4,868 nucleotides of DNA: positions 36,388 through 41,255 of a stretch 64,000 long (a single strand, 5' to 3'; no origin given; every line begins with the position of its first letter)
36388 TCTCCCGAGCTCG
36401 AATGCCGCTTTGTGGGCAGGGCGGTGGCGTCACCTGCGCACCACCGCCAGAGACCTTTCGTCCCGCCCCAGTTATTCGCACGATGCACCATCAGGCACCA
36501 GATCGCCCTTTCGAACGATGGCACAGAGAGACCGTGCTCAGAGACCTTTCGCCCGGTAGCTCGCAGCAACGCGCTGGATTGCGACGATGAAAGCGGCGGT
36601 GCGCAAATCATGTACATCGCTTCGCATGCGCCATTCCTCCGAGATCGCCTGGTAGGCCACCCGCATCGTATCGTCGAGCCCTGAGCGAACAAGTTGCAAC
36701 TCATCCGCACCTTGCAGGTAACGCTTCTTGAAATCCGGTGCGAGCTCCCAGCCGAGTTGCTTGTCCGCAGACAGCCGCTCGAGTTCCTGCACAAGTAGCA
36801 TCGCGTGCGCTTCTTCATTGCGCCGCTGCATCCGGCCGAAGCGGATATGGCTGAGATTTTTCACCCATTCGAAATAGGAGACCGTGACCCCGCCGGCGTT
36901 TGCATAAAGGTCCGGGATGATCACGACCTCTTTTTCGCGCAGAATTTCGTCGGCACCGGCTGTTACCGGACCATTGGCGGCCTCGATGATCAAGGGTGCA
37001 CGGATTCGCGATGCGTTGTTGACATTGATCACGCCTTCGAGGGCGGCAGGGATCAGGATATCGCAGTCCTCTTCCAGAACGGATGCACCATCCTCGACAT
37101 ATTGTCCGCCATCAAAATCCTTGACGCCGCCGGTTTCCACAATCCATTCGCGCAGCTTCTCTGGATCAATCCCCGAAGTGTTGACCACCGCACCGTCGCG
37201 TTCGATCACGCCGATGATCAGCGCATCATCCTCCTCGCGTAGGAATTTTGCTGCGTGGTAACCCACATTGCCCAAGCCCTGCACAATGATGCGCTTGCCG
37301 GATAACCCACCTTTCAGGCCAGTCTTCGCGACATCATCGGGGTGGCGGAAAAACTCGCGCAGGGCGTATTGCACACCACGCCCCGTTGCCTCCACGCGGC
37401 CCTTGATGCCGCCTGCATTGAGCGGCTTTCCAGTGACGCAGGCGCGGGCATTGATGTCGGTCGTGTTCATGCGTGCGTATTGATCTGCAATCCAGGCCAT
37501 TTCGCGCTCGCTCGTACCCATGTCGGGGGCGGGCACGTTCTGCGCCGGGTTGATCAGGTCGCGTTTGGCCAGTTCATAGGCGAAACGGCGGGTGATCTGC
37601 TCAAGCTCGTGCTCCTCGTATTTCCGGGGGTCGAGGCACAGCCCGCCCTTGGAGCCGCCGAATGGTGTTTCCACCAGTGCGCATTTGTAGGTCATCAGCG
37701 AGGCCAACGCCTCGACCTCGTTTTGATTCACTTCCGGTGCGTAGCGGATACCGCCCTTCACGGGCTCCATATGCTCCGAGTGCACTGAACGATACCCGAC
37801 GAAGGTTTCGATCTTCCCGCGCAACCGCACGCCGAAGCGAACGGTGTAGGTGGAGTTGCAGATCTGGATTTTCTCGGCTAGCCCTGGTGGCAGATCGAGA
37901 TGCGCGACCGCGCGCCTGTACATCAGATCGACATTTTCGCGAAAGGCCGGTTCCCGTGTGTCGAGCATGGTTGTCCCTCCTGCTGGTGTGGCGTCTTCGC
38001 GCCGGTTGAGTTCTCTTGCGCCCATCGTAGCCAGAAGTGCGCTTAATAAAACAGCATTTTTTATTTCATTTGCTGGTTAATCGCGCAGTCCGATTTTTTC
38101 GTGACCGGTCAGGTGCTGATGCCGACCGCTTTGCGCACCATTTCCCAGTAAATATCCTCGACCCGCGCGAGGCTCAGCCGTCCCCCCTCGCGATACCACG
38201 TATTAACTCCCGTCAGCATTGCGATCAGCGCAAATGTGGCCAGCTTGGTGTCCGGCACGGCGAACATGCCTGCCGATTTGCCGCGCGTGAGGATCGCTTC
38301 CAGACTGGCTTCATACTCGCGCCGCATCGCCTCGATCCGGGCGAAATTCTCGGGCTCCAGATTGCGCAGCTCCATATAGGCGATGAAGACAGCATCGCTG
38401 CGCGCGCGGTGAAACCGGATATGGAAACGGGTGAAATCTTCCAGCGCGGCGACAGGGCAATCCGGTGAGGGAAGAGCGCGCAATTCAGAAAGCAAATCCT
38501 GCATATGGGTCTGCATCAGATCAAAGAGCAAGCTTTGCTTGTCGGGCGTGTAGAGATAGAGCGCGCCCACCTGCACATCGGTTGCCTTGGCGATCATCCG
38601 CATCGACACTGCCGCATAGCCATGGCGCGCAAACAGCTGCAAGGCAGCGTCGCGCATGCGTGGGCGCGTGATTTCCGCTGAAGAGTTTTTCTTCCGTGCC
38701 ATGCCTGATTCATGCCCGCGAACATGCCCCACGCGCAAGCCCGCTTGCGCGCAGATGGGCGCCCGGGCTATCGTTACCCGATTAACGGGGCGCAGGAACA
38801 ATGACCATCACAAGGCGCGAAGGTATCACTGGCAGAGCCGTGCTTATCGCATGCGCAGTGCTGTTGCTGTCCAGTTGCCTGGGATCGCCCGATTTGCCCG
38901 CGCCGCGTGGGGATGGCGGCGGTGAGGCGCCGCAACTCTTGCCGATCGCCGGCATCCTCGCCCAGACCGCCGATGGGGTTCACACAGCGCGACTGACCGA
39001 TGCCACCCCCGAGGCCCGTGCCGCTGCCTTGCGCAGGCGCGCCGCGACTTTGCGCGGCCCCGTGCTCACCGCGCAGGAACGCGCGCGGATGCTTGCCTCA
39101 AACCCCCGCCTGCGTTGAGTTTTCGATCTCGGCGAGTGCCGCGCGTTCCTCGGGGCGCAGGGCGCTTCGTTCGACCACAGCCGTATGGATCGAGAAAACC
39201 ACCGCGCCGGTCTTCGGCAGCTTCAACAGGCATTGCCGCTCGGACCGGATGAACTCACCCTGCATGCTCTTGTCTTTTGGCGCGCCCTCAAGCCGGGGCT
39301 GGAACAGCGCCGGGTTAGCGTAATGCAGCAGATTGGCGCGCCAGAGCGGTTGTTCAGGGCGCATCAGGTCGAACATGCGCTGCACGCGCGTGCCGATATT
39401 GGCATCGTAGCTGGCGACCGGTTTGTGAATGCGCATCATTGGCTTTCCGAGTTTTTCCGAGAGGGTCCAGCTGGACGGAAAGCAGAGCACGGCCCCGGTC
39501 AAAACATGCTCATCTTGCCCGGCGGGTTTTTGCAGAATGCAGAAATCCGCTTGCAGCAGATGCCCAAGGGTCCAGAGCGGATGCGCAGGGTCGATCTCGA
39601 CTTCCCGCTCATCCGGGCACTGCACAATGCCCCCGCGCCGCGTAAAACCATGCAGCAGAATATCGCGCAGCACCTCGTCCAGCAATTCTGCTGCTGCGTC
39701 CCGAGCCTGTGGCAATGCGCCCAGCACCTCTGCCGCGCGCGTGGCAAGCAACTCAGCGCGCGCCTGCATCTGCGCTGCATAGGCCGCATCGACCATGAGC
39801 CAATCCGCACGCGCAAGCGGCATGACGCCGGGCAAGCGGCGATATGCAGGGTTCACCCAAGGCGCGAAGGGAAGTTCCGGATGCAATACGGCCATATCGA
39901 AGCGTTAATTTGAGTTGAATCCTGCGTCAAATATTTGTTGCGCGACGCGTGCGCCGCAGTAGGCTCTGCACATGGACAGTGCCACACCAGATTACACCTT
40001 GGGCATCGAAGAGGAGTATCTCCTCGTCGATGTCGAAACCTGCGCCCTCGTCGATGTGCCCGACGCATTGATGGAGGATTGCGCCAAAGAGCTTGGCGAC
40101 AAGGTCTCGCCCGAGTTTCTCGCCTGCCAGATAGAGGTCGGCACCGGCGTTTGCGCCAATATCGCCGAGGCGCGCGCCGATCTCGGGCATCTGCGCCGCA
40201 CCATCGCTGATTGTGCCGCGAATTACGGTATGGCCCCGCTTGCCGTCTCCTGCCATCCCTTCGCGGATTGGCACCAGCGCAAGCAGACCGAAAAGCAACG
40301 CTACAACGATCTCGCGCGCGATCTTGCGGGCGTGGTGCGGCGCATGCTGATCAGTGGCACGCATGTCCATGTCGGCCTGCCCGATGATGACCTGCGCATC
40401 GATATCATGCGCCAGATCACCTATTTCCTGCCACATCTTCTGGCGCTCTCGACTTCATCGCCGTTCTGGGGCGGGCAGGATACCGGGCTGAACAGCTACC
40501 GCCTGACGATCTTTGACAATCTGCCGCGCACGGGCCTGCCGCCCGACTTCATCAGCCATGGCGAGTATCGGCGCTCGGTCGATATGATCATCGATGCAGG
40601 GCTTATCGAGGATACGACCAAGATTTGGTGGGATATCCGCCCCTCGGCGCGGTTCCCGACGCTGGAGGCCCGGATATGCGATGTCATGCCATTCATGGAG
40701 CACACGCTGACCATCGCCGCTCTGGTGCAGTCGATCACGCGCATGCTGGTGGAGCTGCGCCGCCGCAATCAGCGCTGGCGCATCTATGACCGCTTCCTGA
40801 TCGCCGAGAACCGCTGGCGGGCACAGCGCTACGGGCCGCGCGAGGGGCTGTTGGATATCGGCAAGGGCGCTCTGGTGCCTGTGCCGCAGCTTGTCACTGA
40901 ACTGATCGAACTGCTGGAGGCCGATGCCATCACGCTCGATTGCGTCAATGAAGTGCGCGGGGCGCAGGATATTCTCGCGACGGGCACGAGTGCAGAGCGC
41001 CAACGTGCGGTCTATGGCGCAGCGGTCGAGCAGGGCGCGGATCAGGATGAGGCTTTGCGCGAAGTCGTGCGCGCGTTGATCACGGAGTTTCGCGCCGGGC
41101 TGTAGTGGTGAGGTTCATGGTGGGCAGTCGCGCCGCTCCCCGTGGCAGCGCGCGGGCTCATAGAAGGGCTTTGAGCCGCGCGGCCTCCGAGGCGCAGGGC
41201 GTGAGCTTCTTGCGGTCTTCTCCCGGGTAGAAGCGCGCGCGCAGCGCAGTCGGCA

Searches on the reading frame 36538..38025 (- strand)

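Call 7: search_protein_families(library=pfam, proteins=[window:36538-38025:-])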
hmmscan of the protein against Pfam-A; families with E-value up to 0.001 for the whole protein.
window:36538-38025:- (495 aa): 2 families
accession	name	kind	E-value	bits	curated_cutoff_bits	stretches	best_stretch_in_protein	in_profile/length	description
PF00208.27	ELFV_dehydrog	-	2.2e-56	191.7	23.4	1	205-396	1-190/241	Glutamate/Leucine/Phenylalanine/Valine dehydrogenase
PF02812.23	ELFV_dehydrog_N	-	3.9e-46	156.4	25.3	1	60-184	5-128/129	Glu/Leu/Phe/Val dehydrogenase, dimerisation domain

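Call 110: search_protein_families(library=ncbifam, proteins=[window:36538-38025:-], max_evalue=1e-10)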
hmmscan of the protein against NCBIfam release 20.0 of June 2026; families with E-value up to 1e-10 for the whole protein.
window:36538-38025:- (495 aa): 6 families
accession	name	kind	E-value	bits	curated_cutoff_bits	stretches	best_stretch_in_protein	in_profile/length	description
NF041398.1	GluDhGdhB_Halo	equivalog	3.7e-101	339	620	1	36-426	11-387/410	glutamate dehydrogenase GdhB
NF040817.1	GdhA_Arch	equivalog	4.3e-98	329.2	750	1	36-403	14-371/419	glutamate dehydrogenase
NF006929.0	PRK09414.1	equivalog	3.5e-51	174.6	536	1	69-397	71-391/445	NADP-specific glutamate dehydrogenase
NF010634.0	PRK14031.1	equivalog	3.4e-43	147.8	822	1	50-398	47-391/444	NADP-specific glutamate dehydrogenase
NF010633.0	PRK14030.1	subfamily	1.5e-39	136.4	743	1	60-397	57-391/445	glutamate dehydrogenase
NF035922.1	Trp_DH_ScyB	equivalog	4.5e-18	65.4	600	1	80-389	29-296/346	tryptophan dehydrogenase ScyB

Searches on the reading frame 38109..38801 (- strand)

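Call 7: search_protein_families(library=pfam, proteins=[window:38109-38801:-])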
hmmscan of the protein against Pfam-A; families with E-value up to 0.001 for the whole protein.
window:38109-38801:- (230 aa): 4 families
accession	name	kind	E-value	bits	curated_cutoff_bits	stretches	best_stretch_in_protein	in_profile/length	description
PF17932.6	TetR_C_24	-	3.5e-29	101.8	26.4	1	116-225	4-113/114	Tetracyclin repressor-like, C-terminal domain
PF00440.29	TetR_N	-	5.1e-13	49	24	1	51-93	3-45/47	Bacterial regulatory proteins, tetR family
PF17938.6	TetR_C_29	-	8.1e-06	26.4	26.2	1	116-198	1-85/119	Tetracyclin repressor-like, C-terminal domain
PF17935.6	TetR_C_27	-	0.00086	19.8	26.1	0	125-198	12-83/106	Tetracyclin repressor-like, C-terminal domain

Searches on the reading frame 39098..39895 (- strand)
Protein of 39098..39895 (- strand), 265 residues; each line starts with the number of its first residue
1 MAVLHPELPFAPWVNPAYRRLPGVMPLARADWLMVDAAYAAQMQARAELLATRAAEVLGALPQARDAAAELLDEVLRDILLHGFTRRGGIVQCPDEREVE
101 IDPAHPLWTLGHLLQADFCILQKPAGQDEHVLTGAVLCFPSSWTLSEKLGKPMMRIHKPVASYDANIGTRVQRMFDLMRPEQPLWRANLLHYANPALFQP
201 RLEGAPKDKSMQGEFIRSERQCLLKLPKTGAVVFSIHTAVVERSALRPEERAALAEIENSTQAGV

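Call 7: search_protein_families(library=pfam, proteins=[window:39098-39895:-])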
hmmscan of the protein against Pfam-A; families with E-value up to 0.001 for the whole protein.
window:39098-39895:- (265 aa): 1 family
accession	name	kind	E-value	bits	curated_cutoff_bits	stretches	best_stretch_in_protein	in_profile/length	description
PF11927.14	HODM_asu-like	-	2e-48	165.5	25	1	25-256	3-250/273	Haem-dependent oxidative N-demethylase, alpha subunit-like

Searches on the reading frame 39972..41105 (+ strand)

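Call 7: search_protein_families(library=pfam, proteins=[window:39972-41105:+])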
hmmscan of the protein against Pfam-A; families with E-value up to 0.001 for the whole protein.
window:39972-41105:+ (377 aa): 1 family
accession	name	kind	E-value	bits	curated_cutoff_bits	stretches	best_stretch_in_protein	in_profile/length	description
PF04107.18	GCS2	-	9e-55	186.5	21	1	10-288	1-290/291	Glutamate-cysteine ligase family 2(GCS2)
